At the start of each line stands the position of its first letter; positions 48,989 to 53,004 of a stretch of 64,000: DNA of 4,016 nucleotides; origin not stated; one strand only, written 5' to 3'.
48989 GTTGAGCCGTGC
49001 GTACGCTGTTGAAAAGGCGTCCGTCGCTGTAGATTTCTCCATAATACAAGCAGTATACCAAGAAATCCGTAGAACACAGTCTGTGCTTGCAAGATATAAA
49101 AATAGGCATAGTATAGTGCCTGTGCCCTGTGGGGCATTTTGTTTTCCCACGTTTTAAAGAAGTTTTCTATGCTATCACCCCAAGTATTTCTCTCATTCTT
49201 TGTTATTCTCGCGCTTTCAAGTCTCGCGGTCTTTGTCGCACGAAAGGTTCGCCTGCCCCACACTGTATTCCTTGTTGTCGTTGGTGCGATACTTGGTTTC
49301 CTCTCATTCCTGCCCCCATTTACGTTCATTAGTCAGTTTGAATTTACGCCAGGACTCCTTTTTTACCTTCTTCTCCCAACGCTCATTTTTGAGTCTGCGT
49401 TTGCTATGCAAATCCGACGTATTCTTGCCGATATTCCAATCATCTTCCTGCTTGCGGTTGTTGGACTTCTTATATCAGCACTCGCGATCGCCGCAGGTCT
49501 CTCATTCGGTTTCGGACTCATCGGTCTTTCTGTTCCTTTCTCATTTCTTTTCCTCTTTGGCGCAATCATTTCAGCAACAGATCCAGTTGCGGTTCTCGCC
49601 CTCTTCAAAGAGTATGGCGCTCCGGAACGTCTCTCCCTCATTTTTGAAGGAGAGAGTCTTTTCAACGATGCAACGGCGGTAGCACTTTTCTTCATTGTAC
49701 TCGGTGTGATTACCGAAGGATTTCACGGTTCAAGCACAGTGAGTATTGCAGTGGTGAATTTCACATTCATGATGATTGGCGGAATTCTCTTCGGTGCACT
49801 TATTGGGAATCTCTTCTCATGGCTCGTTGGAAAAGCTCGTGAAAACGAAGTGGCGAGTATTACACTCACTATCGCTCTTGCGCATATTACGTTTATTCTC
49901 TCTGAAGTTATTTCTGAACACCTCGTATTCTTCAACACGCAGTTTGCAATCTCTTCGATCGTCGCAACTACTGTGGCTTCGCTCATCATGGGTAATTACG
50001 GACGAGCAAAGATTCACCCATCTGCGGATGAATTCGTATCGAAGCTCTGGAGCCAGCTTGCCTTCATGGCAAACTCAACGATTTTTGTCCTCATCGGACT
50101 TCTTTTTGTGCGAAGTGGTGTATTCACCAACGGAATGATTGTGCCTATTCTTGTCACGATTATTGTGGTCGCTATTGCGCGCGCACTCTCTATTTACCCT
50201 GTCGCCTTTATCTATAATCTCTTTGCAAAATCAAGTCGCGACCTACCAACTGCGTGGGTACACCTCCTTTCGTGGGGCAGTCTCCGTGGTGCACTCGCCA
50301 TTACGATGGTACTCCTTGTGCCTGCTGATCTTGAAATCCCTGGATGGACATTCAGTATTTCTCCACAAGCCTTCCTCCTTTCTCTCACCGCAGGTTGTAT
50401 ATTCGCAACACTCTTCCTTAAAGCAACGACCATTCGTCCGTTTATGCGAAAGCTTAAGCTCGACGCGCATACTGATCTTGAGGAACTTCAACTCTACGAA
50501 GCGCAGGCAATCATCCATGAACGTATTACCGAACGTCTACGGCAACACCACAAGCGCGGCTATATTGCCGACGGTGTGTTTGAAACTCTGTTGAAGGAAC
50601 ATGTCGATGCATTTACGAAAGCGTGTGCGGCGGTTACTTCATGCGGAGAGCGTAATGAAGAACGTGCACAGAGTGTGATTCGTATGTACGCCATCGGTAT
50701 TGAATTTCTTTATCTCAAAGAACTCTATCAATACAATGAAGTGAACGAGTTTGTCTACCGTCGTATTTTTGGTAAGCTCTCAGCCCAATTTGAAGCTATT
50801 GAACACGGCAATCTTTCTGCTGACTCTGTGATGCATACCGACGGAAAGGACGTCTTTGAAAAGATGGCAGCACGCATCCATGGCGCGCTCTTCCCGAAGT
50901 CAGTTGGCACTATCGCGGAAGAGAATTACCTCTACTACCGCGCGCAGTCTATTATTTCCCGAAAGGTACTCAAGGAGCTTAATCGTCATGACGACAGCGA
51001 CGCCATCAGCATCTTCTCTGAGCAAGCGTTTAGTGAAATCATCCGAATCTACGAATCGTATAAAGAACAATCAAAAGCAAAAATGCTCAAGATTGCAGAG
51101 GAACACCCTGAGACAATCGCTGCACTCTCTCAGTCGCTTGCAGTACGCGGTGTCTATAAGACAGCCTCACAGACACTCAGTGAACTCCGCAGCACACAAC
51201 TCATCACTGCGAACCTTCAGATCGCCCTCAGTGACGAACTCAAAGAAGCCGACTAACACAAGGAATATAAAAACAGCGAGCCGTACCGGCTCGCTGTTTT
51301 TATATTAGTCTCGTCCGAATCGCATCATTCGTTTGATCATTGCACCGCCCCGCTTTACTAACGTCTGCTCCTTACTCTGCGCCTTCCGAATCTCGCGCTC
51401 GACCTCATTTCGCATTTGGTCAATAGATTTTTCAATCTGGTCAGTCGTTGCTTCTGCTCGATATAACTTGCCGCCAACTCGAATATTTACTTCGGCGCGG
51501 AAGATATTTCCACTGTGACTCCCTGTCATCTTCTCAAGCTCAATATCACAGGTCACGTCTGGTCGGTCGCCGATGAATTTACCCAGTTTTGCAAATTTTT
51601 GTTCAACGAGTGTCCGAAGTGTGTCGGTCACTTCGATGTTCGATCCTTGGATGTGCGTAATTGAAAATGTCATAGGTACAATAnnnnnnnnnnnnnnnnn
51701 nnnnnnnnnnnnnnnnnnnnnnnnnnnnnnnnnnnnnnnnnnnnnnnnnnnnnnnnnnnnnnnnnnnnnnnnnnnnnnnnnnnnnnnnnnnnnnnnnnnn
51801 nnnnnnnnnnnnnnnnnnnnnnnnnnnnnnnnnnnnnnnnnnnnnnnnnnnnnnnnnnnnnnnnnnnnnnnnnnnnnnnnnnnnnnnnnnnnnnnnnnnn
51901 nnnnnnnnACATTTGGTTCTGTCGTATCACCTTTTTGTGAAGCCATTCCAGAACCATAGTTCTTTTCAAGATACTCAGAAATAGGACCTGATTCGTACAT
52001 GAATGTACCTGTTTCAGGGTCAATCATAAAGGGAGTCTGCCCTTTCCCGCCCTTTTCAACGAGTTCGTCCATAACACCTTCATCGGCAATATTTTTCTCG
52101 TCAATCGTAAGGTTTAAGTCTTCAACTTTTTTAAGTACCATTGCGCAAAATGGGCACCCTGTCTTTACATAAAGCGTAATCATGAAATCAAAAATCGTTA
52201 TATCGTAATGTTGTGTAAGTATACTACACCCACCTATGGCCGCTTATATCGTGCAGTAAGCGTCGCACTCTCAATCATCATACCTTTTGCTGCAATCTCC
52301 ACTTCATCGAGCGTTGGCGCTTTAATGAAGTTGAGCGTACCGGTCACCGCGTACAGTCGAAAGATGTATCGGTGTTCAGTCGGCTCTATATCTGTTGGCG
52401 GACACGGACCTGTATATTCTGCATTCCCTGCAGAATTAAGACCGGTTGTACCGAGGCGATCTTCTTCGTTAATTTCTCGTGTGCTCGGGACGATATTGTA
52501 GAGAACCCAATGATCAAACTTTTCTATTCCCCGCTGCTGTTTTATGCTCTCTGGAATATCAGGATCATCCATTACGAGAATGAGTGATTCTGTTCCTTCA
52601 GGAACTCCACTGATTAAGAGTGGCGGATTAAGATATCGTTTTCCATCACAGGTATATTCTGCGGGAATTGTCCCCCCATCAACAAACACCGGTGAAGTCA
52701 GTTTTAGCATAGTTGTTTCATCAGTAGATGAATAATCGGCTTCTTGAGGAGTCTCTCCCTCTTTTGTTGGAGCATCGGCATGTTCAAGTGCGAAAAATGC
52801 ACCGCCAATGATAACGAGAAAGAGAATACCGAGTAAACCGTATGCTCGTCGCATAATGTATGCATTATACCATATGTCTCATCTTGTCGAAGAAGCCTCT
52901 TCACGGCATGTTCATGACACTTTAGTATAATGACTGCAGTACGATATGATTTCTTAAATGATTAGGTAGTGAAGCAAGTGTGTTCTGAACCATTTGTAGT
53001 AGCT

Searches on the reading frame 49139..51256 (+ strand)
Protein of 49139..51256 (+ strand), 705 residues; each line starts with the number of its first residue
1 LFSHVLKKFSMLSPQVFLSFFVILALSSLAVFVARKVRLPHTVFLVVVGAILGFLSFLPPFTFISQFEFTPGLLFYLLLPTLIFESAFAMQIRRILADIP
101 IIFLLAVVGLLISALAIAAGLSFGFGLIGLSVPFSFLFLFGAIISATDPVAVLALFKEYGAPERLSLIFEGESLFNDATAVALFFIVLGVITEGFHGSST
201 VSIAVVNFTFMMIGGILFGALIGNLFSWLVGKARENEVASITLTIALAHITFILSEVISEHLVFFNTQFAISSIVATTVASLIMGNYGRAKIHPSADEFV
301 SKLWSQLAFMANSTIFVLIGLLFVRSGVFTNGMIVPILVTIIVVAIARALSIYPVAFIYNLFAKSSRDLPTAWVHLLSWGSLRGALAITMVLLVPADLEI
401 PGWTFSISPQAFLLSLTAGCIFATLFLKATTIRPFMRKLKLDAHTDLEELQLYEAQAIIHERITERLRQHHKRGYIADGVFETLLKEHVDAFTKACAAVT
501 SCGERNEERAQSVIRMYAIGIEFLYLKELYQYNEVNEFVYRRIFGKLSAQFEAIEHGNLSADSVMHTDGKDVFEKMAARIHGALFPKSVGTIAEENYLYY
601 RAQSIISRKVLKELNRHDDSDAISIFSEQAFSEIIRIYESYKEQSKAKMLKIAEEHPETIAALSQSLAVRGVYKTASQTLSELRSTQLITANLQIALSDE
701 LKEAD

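Call 28: search_protein_families(library=pfam, proteins=[window:49139-51256:+], max_evalue=0.01)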
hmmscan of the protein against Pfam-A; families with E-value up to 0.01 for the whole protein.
window:49139-51256:+ (705 aa): 1 family
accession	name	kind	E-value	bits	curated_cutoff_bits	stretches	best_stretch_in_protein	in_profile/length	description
PF00999.27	Na_H_Exchanger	-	9.7e-43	146.9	26.2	1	26-438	3-375/375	Sodium/hydrogen exchanger, transmembrane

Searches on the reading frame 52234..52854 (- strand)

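Call 28: search_protein_families(library=pfam, proteins=[window:52234-52854:-], max_evalue=0.01)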
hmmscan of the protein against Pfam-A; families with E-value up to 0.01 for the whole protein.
window:52234-52854:- (206 aa): 1 family
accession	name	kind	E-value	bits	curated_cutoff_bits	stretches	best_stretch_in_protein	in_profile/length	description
PF01161.25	PBP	-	1.5e-31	109.9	24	1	62-203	1-135/135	Phosphatidylethanolamine-binding protein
